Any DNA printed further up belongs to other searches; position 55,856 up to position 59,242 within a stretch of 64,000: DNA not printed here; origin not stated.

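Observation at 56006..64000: Five-gene translationally coupled operon of secreted Cys-rich proteins with no recognisable family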

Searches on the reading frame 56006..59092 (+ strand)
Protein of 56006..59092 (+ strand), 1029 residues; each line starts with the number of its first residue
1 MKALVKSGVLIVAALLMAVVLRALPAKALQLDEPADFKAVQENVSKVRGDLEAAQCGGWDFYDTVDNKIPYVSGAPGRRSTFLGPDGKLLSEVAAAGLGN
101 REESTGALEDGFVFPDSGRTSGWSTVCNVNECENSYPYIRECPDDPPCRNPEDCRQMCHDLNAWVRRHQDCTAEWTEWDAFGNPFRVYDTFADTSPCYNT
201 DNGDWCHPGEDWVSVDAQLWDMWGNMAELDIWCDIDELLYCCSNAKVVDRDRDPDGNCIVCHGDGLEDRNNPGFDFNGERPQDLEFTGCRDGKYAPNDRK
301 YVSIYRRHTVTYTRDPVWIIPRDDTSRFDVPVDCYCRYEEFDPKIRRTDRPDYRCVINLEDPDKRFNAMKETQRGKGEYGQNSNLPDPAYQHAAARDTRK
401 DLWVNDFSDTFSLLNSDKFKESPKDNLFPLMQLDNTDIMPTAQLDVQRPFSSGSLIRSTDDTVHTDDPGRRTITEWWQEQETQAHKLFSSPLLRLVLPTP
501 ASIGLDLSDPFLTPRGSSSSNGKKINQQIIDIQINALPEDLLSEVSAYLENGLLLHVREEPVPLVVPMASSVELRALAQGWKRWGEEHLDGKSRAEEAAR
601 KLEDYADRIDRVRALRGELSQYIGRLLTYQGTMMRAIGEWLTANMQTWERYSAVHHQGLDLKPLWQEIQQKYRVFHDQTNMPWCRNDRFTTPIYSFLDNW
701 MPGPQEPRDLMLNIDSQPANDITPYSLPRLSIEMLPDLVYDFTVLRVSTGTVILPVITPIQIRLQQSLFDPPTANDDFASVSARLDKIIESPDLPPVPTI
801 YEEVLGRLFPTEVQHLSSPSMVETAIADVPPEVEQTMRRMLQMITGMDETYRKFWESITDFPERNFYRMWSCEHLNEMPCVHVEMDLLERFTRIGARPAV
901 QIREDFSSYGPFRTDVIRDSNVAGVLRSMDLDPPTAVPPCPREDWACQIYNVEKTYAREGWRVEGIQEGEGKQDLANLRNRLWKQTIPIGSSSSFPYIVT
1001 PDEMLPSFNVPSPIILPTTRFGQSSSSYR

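Call 5: search_protein_families(library=pfam, proteins=[window:56006-59092:+], max_evalue=1)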
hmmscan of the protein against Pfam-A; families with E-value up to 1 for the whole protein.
window:56006-59092:+ (1029 aa): 1 family
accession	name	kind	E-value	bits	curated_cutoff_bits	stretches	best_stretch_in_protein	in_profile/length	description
PF23416.1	DUF7107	-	0.16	12.8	24.6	1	125-156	12-43/48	Domain of unknown function (DUF7107)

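Call 6: search_protein_families(library=ncbifam, proteins=[window:56006-59092:+], max_evalue=1)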
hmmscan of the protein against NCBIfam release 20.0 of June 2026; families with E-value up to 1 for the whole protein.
window:56006-59092:+ (1029 aa): 0 families

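Call 11: find_homologous_proteins(query=window:56006-59092:+)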
Query window:56006-59092:+ (1029 aa): 36 proteins with E <= 0.001 among 7634 candidates.
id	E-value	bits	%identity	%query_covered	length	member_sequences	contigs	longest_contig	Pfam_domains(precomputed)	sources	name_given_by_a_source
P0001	0.0e+0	2455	100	100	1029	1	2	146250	-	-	-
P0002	0.0e+0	2114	85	100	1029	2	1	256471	-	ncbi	ncbi:MAG: hypothetical protein ABIG34_01040 [Candidatus Peregrinibacteria bacterium]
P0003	0.0e+0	1816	73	100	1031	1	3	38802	-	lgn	-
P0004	0.0e+0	1703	71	100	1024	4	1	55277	-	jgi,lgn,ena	-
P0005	0.0e+0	1687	69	99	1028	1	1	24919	-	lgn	-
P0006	0.0e+0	1683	70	100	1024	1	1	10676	-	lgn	-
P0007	0.0e+0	1667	69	100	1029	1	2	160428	-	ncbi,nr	ncbi:MAG: hypothetical protein PHX87_00395 [Candidatus Peribacteraceae bacterium]|nr:hypothetical pr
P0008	0.0e+0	1632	67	100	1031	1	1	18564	-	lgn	-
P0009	0.0e+0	1608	67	100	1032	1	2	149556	-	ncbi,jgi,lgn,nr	ncbi:MAG: hypothetical protein PHX93_01275 [Candidatus Peribacteraceae bacterium]|jgi:hypothetical p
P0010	0.0e+0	1594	66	98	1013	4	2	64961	-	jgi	-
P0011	0.0e+0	1557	65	100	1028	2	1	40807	-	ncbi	-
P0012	0.0e+0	1527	65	98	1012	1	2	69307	-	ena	-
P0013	0.0e+0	1345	73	76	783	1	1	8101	-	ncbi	ncbi:MAG: hypothetical protein V1876_00390, partial [Candidatus Peregrinibacteria bacterium]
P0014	0.0e+0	1289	56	100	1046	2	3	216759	-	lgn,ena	-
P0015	0.0e+0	1179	54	100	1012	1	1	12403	-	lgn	-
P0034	1.7e-88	316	34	39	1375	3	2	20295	-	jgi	-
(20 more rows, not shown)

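Call 14: find_related_loci(query=A1, collection=genome_contigs, flank=10000)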
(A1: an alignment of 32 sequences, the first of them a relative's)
Query A1 (1029 aa) in genome_contigs; peptide patterns used: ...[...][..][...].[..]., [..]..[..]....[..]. (x = any residue, [..] = any of these).
112 stretches matched a pattern; 94 encode a relative of the query (tblastn E <= 1e-3); the best 80 are kept; 80 distinct loci.
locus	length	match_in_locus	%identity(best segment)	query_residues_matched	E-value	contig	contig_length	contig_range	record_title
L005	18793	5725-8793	85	1-1023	0e+0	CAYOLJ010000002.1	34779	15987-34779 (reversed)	MAG TPA_asm: uncultured Candidatus Peribacteria bacterium isolate SRP178699_co1_637 genome assembly, contig: NODE_1237_l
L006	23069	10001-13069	85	1-1023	0e+0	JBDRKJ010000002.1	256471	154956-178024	MAG: Candidatus Peregrinibacteria bacterium isolate MEGAHIT-group-1.70 k141_5393788, whole genome shotgun sequence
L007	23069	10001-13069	70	1-1027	0e+0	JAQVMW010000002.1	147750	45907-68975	MAG: Candidatus Peribacteraceae bacterium isolate STF1_142 NODE_119_length_147750_cov_5.115829_Sandtown_F1, whole genome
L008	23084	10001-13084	69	1-1027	0e+0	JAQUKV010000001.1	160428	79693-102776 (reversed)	MAG: Candidatus Peribacteraceae bacterium isolate STD1_115 NODE_165_length_160428_cov_10.431470_Sandtown_D1, whole genom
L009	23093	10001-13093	67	1-1027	0e+0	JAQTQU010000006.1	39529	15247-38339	MAG: Candidatus Peribacteraceae bacterium isolate STB_147 NODE_2117_length_39529_cov_3.667783_Sandtown_B, whole genome s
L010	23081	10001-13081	65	1-1027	0e+0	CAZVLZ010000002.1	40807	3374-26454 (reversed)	MAG TPA_asm: uncultured Candidatus Peribacteria bacterium isolate SRP263991_co1_524 genome assembly, contig: NODE_1013_l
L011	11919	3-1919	72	392-1027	0e+0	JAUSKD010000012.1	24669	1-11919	MAG: Candidatus Peribacter sp. isolate E14_metabat.bin.351 E14_k141_280420, whole genome shotgun sequence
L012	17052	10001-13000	43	3-1027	0e+0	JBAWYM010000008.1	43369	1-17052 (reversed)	MAG: Candidatus Peregrinibacteria bacterium isolate ELA089 MAG089_8, whole genome shotgun sequence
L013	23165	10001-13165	39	11-1016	0e+0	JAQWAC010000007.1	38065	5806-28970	MAG: Candidatus Peribacteraceae bacterium isolate STF2_188 NODE_2214_length_38065_cov_3.333043_Sandtown_F2, whole genome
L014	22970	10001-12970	33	6-1027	8e-151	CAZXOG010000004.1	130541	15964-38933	MAG TPA_asm: uncultured Candidatus Peribacteria bacterium isolate binchicken_co115_80 genome assembly, contig: NODE_228_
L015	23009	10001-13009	32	3-1016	3e-144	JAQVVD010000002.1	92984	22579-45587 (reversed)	MAG: Candidatus Peribacteraceae bacterium isolate STF1_71 NODE_375_length_92984_cov_5.338747_Sandtown_F1, whole genome s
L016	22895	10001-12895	33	34-1016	6e-140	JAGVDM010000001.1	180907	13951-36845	MAG: Candidatus Peribacterales bacterium isolate WC_2 c_000000099851, whole genome shotgun sequence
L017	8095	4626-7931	32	11-1026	2e-136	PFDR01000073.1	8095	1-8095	MAG: Candidatus Peregrinibacteria bacterium CG10_big_fil_rev_8_21_14_0_10_49_10 CG10_8_21_14_0.10_scaffold_10237_c, whol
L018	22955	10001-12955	32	4-1011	1e-123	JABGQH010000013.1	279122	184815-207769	MAG: Candidatus Peregrinibacteria bacterium isolate co234_bin51 NODE_24_length_279122_cov_18.999781, whole genome shotgu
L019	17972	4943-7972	31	34-1027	2e-123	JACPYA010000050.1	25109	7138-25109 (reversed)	MAG: Candidatus Peregrinibacteria bacterium isolate NC_groundwater_851_Pr1_B-0.1um_56_11 Montesol18_Bp1_scaffold_1309611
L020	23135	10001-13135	35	1-1010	6e-118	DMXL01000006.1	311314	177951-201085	MAG TPA_asm: Candidatus Peribacteria bacterium isolate UBA11694 contig_64, whole genome shotgun sequence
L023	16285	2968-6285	34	2-1011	2e-110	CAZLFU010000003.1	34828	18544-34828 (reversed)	MAG TPA_asm: uncultured Candidatus Peribacteria bacterium isolate SRP150892_co2_1 genome assembly, contig: NODE_1507_len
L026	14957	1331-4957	33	2-1011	2e-108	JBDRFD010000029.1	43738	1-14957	MAG: Patescibacteria group bacterium isolate MEGAHIT-group-1.352 k141_4628480, whole genome shotgun sequence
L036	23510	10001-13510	33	16-1028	5e-104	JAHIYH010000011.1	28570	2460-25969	MAG: Patescibacteria group bacterium isolate Modern_marine.mb.105 Modern_marine.mb.105_k141_703536, whole genome shotgun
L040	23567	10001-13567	33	9-1012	4e-109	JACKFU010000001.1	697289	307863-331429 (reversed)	MAG: Candidatus Peribacteria bacterium isolate HK-STAS-PATE-13 HK-STAS-PATE-13_1, whole genome shotgun sequence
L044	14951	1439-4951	32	4-1016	6e-110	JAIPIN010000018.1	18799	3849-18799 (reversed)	MAG: Kiritimatiellales bacterium isolate Tobar13.5m-G78 Tobar13-5m-C3298, whole genome shotgun sequence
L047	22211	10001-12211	32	299-1012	4e-106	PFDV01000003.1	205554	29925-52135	MAG: Candidatus Peregrinibacteria bacterium CG10_big_fil_rev_8_21_14_0_10_55_24 CG10_8_21_14_0.10_scaffold_79_c, whole g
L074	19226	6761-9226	36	297-1011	4e-73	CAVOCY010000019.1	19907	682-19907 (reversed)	MAG: Candidatus Gracilibacteria bacterium isolate CBN3_331.42 genome assembly, contig: Ga0302139_10000424, whole genome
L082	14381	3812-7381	28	1-1029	5e-74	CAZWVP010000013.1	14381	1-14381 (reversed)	MAG TPA_asm: uncultured Candidatus Peribacteria bacterium isolate SRP342105_co1_350 genome assembly, contig: NODE_5686_l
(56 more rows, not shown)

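Call 27: search_solved_structures(query=A1, max_evalue=1, show_alignments=2)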
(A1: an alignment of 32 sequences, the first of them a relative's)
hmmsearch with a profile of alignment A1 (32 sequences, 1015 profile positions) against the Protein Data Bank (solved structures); distinct sequences matched with E-value up to 1: 0.

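Call 44: search_protein_families(library=pfam, alignment_id=A1, max_evalue=0.01)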
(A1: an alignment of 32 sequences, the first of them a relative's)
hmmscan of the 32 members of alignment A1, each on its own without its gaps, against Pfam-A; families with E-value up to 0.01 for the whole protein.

A. member 1, P0001 (1029 aa): 0 families

B. families by the number of members that match (of 32 scanned): 2 families
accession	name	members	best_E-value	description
PF09496.15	CENP-O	1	0.0067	Cenp-O kinetochore centromere component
PF11887.13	Mce4_CUP1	1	0.0083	Cholesterol uptake porter CUP1 of Mce4, putative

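Call 48: predict_structure(alignment_id=A1)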
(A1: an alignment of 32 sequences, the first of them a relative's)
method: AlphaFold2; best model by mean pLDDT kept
length: 1029 residues; sequences in the alignment: 32
mean_pLDDT: 70.6   pTM: 0.60
mean pLDDT of the five models: 70.6, 68.6, 66.5, 64.7, 64.2
residues with pLDDT >= 90: 168; 70-90: 455; 50-70: 200; < 50: 206
segments of 3 or more residues with pLDDT < 50: 1-8, 16-34, 47-55, 269-276, 278-283, 377-454, 500-533, 862-866, 932-938, 952-955, 1007-1029
pLDDT, mean of each block of 10 residues (from residue 1): 47 49 32 51 51 50 84 91 83 80 82 84 91 83 80 91 93 91 89 91 77 89 89 92 91 87 67 44 64 87 94 88 87 91 89 87 77 54 34 38 30 33 35 29 44 57 80 84 79 59 43 38 41 51 63 69 74 86 82 85 84 70 71 76 78 85 89 79 76 91 85 84 89 74 58 74 74 77 82 76 73 60 75 94 93 81 51 77 93 87 70 63 62 47 54 51 61 82 73 57 47 33 30
secondary structure, 60 per line:
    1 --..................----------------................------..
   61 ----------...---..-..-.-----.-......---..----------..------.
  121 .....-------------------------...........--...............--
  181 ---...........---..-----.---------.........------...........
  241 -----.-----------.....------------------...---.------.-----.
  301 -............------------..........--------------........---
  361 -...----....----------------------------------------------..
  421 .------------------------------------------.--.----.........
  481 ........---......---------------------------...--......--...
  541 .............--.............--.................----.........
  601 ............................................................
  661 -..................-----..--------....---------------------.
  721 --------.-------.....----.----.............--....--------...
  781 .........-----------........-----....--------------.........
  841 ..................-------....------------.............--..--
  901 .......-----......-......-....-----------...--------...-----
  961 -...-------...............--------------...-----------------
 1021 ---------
elements in order (helices of 4 or more, strands of 3 or more residues): H3-20 H37-52 E71-73 H91-96 E120-125 H151-161 E164-178 E184-194 H215-223 E230-240 E258-262 E302-313 E326-335 E353-357 H369-372 H472-488 E492-497 E530-535 H538-553 E556-568 H571-587 H592-660 H662-679 H695-698 E737-741 E751-763 H766-769 H778-789 H801-808 E814-817 H832-858 H866-869 H884-894 H903-907 H913-918 H920-925 H927-930 E953-955 E962-964 H972-986

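Call 52: fold_search(model_id=the predicted structure, library=pdb)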
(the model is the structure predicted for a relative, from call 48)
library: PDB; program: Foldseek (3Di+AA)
matches with E <= 10: 241; with E <= 0.001: 0
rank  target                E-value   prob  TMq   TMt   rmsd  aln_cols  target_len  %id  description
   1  7mp0_B                4.1e-01  0.03  0.03  0.08  30.2       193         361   11  CRYSTAL STRUCTURE OF NATIVE BOVINE ARRESTIN 1 IN COMPLEX WITH 1D-MYO-INOSITOL 5-DIPHOSPHATE PENTAKISPHOSPHATE (5-PP IP (released 2021-10-13)
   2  7qxa_A                4.5e-01  0.23  0.05  0.05  15.7       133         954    8  Cryo-EM map of human telomerase-DNA-TPP1 complex (sharpened) (released 2022-03-02)
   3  4j2q_B                6.9e-01  0.06  0.04  0.09  25.2       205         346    8  Crystal structure of C-terminally truncated arrestin reveals mechanism of arrestin activation (released 2013-05-01)
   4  7jtb_D                7.2e-01  0.05  0.04  0.08  25.1       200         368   10  CRYSTAL STRUCTURE OF NATIVE BOVINE ARRESTIN 1 IN COMPLEX WITH INOSITOL HEXAKISPHOSPHATE (released 2021-10-13)
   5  7f1x_D                8.0e-01  0.04  0.03  0.07  29.8       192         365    9  X-ray crystal structure of visual arrestin complexed with inositol 1,4,5-triphosphate (released 2021-10-27)
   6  9c6e                  8.9e-01  0.03  0.03  0.08  27.8       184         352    8  High-resolution structure of bovine (3-367)Arrestin-1 in a pre-activated conformation (released 2024-11-06)
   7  7qxb_A                9.4e-01  0.13  0.05  0.05  17.1       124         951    8  Cryo-EM map of human telomerase-DNA-TPP1-POT1 complex (sharpened map) (released 2022-03-02)
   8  7jsm_B                9.9e-01  0.04  0.04  0.08  24.9       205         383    9  CRYSTAL STRUCTURE OF NATIVE BOVINE ARRESTIN 1 (released 2021-10-13)
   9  8k35_A                1.1e+00  0.01  0.03  0.03  28.4       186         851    7  Structure of the bacteriophage lambda tail tip complex (released 2023-11-15)
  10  4r7x_A                1.2e+00  0.01  0.03  0.09  25.5       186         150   11  Crystal structure of N-lobe of human ARRDC3(1-180) (released 2014-10-01)
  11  7mp2_D                1.2e+00  0.02  0.03  0.07  29.5       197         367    9  CRYSTAL STRUCTURE OF NATIVE BOVINE ARRESTIN 1 IN COMPLEX WITH 1D-MYO-INOSITOL 1,5-BISDIPHOSPHATE TETRAKISPHOSPHATE (1, (released 2021-10-13)
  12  4r7x_B                1.2e+00  0.01  0.03  0.11  24.8       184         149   11  Crystal structure of N-lobe of human ARRDC3(1-180) (released 2014-10-01)
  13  8gp3_A                1.3e+00  0.03  0.04  0.09  25.6       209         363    9  Structure of beta-arrestin1 in complex with a phosphopeptide corresponding to the human C-X-C chemokine receptor type  (released 2023-05-17)
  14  4gej_E                1.3e+00  0.02  0.03  0.11  28.3       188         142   11  N-terminal domain of VDUP-1 (released 2013-02-27)
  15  8j8z_A                1.3e+00  0.02  0.04  0.08  26.5       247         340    8  Structure of beta-arrestin1 in complex with D6Rpp (released 2023-12-27)
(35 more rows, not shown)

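Call 58: search_protein_representatives(alignment_id=A1)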
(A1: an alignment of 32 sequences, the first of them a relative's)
Query: 32 sequences, 1015 profile positions. Proteins with E-value up to 0.001 (for the whole library): 247; up to 1e-10: 232; up to 1e-30: 199. The best 150 are listed.
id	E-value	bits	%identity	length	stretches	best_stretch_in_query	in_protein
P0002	0.0e+00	1447.5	-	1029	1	4-1012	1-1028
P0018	0.0e+00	1214.9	-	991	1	19-1007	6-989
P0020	0.0e+00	1190.9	-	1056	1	7-1012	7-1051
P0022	0.0e+00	1188.9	-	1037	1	7-1011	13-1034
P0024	0.0e+00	1073.2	-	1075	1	5-1012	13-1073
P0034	0.0e+00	1033.1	-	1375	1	5-999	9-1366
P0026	0.0e+00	1023.6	-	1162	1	5-1014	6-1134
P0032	1.6e-291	986.3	-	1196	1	13-997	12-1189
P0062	1.3e-288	976.6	-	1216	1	22-1012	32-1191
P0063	1.9e-288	976.1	-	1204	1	29-999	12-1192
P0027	4.4e-286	968.3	-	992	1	49-1000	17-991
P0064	5.2e-283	958.1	-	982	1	20-999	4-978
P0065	2.5e-275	932.7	-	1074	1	25-1011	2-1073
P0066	2.8e-275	932.6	-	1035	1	5-1008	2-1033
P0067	4.8e-275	931.8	-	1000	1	7-1009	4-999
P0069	4.8e-273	925.1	-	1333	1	19-999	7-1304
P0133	9.1e-195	666.0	-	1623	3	271-981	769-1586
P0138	2.4e-186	638.1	-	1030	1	16-1009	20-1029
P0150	8.2e-167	573.5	-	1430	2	225-1002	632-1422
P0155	2.8e-158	545.2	-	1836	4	512-848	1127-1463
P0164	8.2e-136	470.8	-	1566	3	184-578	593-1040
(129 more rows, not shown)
